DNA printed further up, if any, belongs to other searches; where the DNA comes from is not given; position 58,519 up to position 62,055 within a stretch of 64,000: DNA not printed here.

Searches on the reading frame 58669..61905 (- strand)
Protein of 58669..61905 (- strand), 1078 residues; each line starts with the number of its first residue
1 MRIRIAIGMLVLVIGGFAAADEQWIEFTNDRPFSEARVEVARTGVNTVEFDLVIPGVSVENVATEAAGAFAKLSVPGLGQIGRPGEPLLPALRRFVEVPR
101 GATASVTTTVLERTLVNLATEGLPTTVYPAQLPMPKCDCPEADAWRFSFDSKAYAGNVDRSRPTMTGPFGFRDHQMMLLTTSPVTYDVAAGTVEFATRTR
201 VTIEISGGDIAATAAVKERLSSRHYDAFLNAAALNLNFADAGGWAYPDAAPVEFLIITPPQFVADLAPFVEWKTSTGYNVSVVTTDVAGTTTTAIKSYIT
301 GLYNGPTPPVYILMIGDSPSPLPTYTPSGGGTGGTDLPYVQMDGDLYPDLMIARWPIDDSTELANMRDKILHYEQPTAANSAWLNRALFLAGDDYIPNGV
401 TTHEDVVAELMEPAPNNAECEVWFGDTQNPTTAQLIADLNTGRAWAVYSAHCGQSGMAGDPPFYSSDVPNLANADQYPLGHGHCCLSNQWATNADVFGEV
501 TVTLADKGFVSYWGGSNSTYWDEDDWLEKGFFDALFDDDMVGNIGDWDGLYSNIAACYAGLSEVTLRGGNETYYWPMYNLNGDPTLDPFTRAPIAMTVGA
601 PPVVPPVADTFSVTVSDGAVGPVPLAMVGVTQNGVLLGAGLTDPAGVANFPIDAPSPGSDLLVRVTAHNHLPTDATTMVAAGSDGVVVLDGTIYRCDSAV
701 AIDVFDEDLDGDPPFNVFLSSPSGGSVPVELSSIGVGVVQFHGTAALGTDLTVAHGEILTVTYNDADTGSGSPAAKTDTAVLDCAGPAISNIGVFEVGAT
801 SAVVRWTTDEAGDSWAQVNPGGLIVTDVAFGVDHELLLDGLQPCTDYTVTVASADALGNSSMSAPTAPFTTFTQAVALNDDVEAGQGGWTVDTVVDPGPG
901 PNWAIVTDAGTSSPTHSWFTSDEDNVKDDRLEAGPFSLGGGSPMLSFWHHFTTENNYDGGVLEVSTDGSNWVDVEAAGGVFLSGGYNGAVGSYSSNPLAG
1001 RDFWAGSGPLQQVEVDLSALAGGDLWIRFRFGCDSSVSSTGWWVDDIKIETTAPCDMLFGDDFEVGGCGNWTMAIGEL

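Call 57: search_protein_families(library=pfam, proteins=[window:58669-61905:-], max_evalue=0.00001)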
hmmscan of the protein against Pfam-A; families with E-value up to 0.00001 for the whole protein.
window:58669-61905:- (1078 aa): 2 families
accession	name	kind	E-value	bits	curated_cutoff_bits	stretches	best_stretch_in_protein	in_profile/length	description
PF01364.23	Peptidase_C25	-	1.1e-53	183.2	23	1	254-587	1-373/374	Peptidase family C25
PF08126.16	Propeptide_C25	-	3.3e-08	33.3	22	1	42-220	18-186/205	Propeptide_C25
